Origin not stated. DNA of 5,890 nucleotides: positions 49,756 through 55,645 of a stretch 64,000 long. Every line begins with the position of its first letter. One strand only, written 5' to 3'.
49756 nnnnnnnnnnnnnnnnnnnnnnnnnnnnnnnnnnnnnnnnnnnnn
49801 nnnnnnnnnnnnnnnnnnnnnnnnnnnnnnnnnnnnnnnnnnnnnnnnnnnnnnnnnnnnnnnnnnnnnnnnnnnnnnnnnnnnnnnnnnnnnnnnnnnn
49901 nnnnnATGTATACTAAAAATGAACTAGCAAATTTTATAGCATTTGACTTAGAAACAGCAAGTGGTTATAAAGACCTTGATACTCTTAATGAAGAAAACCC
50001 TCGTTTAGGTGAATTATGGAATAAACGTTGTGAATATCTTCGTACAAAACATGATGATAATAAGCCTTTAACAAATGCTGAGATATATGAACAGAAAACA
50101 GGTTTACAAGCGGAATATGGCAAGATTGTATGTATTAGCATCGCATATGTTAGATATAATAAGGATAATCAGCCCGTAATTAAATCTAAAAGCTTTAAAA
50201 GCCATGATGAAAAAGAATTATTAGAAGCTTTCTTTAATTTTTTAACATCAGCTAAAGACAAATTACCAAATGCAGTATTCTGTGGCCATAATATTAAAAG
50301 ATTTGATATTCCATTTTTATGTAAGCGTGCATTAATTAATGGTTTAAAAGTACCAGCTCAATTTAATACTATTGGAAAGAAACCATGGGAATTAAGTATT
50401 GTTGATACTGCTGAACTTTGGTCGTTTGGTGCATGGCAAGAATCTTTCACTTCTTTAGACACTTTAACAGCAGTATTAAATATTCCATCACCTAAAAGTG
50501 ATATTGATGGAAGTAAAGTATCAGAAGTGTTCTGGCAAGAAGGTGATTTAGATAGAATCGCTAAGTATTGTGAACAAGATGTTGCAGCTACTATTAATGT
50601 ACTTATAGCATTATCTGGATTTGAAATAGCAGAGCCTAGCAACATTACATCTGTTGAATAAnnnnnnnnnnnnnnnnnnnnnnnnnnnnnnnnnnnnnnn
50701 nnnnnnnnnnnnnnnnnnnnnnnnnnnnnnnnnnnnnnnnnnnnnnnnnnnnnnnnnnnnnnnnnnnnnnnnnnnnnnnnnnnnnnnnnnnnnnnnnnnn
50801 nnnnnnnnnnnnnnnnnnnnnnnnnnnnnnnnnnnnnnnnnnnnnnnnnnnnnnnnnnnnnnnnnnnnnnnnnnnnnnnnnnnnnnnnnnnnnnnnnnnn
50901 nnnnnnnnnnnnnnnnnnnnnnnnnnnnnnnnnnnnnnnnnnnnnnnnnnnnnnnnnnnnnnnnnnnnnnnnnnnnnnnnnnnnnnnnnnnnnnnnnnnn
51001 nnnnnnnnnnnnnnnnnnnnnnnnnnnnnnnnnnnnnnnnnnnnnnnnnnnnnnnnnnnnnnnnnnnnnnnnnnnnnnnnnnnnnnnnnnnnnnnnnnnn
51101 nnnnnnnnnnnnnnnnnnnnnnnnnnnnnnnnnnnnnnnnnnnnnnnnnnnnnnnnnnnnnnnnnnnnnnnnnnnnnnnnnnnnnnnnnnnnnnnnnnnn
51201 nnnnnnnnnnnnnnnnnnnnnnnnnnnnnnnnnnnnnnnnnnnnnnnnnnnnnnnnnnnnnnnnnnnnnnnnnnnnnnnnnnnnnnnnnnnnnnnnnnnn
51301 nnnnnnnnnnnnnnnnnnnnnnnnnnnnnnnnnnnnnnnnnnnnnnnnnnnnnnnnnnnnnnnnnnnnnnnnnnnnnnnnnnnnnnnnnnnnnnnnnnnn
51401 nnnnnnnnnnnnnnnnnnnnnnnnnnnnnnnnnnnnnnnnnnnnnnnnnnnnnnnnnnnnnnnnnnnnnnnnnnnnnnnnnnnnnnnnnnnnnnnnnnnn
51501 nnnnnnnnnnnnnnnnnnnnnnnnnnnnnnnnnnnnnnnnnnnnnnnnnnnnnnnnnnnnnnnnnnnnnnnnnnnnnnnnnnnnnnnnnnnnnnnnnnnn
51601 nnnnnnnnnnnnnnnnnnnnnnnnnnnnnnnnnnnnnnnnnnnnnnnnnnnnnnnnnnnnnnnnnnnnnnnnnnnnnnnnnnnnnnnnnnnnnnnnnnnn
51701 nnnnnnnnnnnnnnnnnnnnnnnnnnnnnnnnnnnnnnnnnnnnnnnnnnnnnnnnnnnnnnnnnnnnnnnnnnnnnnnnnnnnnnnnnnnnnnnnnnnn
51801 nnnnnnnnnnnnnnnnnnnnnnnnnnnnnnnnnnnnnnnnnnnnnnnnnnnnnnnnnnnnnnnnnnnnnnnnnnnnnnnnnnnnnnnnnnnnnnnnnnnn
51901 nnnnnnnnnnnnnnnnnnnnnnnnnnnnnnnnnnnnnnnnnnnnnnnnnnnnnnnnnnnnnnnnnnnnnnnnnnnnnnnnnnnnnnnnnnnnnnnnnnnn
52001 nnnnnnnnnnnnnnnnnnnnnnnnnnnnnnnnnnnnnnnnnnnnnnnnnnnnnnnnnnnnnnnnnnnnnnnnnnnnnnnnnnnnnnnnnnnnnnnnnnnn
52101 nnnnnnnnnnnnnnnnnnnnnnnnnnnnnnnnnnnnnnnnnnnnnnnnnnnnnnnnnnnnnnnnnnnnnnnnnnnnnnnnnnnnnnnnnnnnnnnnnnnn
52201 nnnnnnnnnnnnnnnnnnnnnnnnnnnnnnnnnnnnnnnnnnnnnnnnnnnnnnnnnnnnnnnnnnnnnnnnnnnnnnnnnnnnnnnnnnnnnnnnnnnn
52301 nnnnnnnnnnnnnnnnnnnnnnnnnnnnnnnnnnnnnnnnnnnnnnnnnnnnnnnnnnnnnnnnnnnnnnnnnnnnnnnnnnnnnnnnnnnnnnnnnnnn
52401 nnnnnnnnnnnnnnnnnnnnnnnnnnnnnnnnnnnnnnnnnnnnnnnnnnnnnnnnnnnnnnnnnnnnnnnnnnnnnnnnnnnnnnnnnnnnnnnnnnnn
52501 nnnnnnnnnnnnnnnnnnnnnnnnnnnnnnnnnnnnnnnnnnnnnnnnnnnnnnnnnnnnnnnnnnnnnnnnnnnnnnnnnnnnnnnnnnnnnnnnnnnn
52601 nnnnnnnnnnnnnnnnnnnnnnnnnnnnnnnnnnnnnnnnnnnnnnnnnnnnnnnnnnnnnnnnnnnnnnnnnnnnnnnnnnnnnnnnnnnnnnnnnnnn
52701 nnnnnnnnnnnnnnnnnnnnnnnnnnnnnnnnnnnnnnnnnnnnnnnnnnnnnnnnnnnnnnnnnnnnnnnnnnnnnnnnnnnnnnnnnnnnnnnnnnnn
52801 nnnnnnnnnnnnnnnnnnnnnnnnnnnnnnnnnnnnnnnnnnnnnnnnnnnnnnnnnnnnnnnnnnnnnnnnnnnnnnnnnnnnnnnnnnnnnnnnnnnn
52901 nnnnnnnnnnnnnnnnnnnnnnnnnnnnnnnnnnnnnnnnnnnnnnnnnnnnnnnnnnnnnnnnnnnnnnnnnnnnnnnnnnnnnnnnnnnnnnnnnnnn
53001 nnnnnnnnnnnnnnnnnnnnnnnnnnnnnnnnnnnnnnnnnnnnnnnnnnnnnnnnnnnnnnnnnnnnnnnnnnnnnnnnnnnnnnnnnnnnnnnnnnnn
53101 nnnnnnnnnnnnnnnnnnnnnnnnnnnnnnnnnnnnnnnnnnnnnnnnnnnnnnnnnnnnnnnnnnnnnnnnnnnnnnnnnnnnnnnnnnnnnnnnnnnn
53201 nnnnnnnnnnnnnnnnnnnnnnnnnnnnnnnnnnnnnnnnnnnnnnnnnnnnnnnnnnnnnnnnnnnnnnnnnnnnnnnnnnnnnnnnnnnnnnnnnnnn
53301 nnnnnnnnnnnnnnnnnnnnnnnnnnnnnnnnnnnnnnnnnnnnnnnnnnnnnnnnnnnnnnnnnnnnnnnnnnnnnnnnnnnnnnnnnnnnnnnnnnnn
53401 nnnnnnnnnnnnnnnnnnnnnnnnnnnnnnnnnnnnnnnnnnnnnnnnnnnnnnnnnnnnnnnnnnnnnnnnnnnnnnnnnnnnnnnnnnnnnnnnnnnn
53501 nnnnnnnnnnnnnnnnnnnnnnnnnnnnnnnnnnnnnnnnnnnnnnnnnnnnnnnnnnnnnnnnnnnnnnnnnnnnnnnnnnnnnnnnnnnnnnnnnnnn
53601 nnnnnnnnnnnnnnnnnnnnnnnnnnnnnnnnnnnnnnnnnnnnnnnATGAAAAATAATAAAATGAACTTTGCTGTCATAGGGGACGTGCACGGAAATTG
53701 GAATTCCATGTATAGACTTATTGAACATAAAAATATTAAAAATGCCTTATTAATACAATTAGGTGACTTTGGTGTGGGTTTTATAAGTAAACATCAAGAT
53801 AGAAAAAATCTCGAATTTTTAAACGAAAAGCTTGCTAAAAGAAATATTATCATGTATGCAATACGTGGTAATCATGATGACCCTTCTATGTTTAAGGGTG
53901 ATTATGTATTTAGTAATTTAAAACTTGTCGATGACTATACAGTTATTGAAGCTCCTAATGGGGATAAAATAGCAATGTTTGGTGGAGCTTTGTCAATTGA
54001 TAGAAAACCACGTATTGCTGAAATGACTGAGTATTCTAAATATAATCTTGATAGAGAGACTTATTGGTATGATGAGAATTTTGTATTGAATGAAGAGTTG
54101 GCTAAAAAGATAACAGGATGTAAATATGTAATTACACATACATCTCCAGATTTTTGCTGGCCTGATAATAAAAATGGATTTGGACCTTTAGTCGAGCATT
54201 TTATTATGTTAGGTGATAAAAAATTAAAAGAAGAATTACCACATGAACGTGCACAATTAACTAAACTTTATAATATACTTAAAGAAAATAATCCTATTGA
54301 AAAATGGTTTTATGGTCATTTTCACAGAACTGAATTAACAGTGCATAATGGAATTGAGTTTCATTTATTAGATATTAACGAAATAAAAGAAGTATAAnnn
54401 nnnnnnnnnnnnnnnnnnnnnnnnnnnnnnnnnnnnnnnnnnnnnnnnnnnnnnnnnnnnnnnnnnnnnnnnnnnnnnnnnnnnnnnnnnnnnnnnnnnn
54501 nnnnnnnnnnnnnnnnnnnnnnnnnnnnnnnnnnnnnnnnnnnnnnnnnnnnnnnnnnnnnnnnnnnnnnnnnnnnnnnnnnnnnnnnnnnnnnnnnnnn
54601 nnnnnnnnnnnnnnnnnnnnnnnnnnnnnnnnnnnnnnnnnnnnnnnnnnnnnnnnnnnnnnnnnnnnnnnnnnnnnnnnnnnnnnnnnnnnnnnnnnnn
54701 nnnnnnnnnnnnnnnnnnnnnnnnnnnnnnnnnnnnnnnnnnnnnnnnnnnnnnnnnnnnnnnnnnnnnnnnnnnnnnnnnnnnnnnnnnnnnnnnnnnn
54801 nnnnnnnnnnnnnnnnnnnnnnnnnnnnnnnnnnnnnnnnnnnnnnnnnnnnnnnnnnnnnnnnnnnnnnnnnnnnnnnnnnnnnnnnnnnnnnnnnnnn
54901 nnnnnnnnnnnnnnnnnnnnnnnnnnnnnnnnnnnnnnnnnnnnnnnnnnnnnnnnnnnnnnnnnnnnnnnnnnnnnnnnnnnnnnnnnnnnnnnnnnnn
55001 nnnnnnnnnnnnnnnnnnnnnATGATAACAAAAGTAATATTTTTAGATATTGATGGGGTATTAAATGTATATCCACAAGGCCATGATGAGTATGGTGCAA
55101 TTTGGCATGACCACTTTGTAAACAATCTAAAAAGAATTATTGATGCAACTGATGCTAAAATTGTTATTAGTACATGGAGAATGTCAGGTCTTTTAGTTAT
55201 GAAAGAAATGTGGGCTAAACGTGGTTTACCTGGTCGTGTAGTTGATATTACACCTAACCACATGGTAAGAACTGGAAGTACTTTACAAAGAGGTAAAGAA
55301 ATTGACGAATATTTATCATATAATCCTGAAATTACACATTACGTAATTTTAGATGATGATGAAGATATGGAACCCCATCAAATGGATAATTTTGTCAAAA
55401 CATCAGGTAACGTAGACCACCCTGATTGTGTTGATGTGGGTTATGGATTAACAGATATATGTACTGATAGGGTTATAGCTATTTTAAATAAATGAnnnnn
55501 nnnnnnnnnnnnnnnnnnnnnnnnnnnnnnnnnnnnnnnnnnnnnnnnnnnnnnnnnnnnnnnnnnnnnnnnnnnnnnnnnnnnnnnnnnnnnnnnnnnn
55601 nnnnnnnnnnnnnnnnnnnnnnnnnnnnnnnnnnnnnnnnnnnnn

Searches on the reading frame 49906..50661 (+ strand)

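Call 13: search_protein_families(library=phrogs, proteins=[window:49906-50661:+], max_evalue=0.001)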
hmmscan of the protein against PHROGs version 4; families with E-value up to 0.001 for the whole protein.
window:49906-50661:+ (251 aa): 5 families
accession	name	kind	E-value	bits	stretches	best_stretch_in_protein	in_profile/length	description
phrog_25228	-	DNA, RNA and nucleotide metabolism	2.2e-38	133.1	1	5-242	8-232/326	3'-5' exonuclease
phrog_403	-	DNA, RNA and nucleotide metabolism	2.2e-16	60.7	1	85-232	107-242/321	DNA polymerase exonuclease subunit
phrog_17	-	DNA, RNA and nucleotide metabolism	4e-08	32.7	1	8-232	670-820/1445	DNA polymerase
phrog_262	-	DNA, RNA and nucleotide metabolism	6.9e-07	28.7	1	87-143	167-219/856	DNA polymerase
phrog_2062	-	DNA, RNA and nucleotide metabolism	1.1e-05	25.3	1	93-143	174-220/502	DNA polymerase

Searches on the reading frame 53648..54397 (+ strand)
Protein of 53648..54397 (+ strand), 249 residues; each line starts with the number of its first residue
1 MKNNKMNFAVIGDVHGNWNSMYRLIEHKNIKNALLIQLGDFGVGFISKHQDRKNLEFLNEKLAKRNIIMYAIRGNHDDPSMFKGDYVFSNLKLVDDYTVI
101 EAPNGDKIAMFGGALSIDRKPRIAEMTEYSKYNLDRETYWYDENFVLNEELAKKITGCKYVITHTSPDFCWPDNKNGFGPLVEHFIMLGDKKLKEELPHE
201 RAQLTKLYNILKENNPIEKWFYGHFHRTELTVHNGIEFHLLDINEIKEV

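Call 13: search_protein_families(library=phrogs, proteins=[window:53648-54397:+], max_evalue=0.001)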
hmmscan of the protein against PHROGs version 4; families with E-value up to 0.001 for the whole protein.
window:53648-54397:+ (249 aa): 3 families
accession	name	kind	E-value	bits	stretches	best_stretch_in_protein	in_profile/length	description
phrog_1649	-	other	4.9e-23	82.2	1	4-229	34-255/308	metallo-phosphoesterase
phrog_246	-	other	6.2e-06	26.5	1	3-78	173-242/417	NinI-like serine-threonine phosphatase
phrog_20114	-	other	0.00017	22.9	1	5-78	2-71/131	phosphoesterase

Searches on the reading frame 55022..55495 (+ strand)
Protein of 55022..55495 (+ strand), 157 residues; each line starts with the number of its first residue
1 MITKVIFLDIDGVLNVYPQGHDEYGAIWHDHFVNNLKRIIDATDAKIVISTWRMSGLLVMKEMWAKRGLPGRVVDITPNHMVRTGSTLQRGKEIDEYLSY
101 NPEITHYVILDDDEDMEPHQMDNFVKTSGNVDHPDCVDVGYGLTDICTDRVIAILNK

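Call 52: search_protein_families(library=pfam, proteins=[window:55022-55495:+], max_evalue=0.01)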
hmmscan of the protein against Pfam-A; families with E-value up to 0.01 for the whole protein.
window:55022-55495:+ (157 aa): 1 family
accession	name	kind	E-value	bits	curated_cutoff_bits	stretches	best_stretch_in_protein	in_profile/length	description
PF18143.6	HAD_SAK_2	-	1.7e-24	87.2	27.5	1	5-130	1-131/139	HAD domain in Swiss Army Knife RNA repair proteins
